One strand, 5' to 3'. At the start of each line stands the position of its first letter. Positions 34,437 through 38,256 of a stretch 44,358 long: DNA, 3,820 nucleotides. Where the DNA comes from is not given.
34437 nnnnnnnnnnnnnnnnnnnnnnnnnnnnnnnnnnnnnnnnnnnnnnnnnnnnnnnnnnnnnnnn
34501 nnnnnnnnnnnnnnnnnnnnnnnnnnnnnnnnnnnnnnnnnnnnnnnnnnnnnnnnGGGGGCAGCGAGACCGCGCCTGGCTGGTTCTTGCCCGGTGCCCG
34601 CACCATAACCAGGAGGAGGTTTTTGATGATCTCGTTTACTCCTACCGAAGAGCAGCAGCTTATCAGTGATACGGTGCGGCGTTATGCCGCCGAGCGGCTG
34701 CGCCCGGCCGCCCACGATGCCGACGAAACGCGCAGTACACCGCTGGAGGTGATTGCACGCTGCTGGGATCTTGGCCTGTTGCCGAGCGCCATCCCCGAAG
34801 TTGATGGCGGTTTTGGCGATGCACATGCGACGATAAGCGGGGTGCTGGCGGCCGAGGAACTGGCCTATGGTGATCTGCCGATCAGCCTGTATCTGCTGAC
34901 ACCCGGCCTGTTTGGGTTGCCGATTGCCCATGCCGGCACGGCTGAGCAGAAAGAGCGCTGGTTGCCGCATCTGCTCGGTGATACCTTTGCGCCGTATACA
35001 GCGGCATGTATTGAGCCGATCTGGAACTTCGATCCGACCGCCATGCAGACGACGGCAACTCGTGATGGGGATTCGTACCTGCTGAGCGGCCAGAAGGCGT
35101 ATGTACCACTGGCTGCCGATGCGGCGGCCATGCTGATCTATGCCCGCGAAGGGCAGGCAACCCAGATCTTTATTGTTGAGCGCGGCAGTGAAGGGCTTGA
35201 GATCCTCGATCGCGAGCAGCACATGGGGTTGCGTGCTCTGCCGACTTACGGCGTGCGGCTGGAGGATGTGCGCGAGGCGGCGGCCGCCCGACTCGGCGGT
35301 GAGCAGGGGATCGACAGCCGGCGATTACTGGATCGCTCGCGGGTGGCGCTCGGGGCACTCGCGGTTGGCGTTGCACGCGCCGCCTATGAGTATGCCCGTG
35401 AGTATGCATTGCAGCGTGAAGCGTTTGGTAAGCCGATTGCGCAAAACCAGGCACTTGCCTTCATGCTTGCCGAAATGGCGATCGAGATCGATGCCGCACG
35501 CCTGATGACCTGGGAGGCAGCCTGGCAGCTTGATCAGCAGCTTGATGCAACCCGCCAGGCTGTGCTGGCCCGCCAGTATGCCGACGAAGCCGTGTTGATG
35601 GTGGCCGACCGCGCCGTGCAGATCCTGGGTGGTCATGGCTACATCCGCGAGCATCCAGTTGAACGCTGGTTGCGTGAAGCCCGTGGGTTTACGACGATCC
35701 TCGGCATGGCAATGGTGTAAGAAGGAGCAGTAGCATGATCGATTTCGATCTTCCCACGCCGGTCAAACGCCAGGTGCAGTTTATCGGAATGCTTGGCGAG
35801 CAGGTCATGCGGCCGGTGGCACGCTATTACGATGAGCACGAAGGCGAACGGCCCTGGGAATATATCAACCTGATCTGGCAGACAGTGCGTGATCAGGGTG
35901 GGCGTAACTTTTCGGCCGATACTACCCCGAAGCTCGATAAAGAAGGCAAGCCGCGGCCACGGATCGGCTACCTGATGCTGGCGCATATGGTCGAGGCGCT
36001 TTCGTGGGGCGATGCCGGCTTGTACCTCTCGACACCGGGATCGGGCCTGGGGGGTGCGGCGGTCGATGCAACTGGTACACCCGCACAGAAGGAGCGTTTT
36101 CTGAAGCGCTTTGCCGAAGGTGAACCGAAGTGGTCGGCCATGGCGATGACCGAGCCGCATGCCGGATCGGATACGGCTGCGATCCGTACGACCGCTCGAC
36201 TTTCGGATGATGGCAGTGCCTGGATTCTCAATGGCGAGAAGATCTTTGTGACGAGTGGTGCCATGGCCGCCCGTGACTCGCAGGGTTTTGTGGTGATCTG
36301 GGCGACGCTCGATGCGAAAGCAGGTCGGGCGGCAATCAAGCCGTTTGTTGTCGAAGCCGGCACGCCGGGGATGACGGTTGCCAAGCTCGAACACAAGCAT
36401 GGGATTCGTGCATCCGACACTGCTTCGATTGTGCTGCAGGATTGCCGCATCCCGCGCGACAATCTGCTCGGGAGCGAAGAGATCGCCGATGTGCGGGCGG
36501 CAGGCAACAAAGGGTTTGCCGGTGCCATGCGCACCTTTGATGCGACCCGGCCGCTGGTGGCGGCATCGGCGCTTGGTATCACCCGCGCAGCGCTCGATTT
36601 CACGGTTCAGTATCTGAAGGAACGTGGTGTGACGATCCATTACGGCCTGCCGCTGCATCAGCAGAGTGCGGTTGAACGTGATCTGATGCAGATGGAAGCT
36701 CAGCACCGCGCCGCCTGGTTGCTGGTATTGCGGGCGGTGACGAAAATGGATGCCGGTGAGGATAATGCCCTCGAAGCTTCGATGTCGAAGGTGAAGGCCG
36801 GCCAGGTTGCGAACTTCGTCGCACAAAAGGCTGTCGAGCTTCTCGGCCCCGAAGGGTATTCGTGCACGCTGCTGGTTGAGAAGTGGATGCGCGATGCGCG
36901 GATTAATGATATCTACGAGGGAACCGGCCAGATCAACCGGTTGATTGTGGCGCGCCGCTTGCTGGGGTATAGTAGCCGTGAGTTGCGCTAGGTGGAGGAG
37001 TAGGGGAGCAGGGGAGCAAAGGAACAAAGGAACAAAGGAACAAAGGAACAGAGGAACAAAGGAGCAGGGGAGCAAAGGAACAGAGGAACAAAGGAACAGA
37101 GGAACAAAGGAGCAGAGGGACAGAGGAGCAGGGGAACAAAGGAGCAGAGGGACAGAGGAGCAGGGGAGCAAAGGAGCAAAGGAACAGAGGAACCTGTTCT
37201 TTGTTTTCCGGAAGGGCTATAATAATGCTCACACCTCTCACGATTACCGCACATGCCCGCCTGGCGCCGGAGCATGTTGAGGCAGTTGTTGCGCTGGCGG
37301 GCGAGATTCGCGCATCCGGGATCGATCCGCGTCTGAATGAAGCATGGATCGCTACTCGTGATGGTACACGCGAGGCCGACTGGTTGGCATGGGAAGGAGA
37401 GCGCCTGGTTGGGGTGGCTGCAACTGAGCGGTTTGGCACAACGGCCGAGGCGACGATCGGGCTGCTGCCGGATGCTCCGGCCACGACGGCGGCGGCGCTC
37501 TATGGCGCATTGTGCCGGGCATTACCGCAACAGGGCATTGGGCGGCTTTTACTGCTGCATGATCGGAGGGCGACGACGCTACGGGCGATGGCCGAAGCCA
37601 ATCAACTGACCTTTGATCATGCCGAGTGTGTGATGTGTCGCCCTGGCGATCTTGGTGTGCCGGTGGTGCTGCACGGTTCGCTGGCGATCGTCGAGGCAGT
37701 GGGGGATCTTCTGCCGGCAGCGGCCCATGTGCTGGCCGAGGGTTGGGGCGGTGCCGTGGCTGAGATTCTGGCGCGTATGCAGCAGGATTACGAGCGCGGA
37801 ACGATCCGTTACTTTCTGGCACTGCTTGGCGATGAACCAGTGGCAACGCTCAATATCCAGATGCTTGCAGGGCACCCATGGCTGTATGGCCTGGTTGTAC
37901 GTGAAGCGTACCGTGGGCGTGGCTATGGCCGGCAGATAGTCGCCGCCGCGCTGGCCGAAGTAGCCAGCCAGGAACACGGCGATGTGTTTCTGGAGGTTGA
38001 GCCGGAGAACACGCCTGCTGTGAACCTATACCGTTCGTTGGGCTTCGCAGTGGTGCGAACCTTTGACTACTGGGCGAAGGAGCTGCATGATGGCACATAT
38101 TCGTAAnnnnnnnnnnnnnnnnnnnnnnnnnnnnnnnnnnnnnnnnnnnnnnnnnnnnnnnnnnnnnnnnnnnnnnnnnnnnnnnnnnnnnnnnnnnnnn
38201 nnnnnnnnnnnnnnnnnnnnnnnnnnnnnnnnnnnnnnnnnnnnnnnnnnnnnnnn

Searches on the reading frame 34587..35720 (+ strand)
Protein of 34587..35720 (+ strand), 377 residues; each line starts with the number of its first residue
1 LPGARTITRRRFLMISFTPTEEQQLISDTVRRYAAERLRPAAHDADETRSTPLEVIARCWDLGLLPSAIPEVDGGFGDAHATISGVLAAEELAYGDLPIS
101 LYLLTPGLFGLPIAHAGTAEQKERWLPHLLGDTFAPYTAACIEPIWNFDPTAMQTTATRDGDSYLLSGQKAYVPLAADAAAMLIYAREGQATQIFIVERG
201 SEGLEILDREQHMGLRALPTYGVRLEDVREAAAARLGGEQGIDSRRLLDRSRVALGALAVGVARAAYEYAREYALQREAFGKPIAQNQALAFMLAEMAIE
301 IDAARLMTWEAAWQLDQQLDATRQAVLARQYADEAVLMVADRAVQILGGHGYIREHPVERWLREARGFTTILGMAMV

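Call 39: search_protein_families(library=pfam, proteins=[window:34587-35720:+])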
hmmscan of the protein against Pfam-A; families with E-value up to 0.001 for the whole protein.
window:34587-35720:+ (377 aa): 4 families
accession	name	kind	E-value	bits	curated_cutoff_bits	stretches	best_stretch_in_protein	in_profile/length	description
PF00441.29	Acyl-CoA_dh_1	-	1.2e-34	120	22.4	1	247-373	10-136/150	Acyl-CoA dehydrogenase, C-terminal domain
PF02771.21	Acyl-CoA_dh_N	-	1.5e-24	87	22.9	1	20-130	1-110/113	Acyl-CoA dehydrogenase, N-terminal domain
PF08028.16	Acyl-CoA_dh_2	-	1.2e-14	55.2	22.7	1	255-366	3-124/134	Acyl-CoA dehydrogenase, C-terminal domain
PF02770.24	Acyl-CoA_dh_M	-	6.7e-14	52.3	33.3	1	147-228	10-97/97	Acyl-CoA dehydrogenase, middle domain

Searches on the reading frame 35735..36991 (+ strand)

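Call 39: search_protein_families(library=pfam, proteins=[window:35735-36991:+])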
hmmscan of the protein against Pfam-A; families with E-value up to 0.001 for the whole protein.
window:35735-36991:+ (418 aa): 4 families
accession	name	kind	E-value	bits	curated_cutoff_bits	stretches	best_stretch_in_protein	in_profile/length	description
PF00441.29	Acyl-CoA_dh_1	-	2.2e-38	132.2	22.4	1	258-410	1-150/150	Acyl-CoA dehydrogenase, C-terminal domain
PF02770.24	Acyl-CoA_dh_M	-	2.1e-21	76.4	33.3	1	135-237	1-97/97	Acyl-CoA dehydrogenase, middle domain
PF08028.16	Acyl-CoA_dh_2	-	7.6e-12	46.1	22.7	1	275-397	3-132/134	Acyl-CoA dehydrogenase, C-terminal domain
PF02771.21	Acyl-CoA_dh_N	-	9.5e-07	29.6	22.9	1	23-130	17-113/113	Acyl-CoA dehydrogenase, N-terminal domain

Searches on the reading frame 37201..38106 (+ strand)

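Call 39: search_protein_families(library=pfam, proteins=[window:37201-38106:+])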
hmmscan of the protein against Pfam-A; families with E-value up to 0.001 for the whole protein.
window:37201-38106:+ (301 aa): 6 families
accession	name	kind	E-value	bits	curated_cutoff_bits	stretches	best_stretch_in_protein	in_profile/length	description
PF00583.31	Acetyltransf_1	-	3.4e-18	66.4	20.7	1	193-282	23-116/116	Acetyltransferase (GNAT) family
PF13508.13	Acetyltransf_7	-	1.1e-13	51.8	27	1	203-283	4-83/84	Acetyltransferase (GNAT) domain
PF08445.16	FR47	-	1.9e-11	44.2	22.1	1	228-286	24-81/86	FR47-like protein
PF13673.13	Acetyltransf_10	-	1.1e-09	38.7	23.6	1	192-285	21-110/128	Acetyltransferase (GNAT) domain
PF13302.13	Acetyltransf_3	-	1.7e-05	26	25.4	1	193-282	45-137/138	Acetyltransferase (GNAT) domain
PF13523.12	Acetyltransf_8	-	0.00094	19.3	27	0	231-289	85-144/145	Acetyltransferase (GNAT) domain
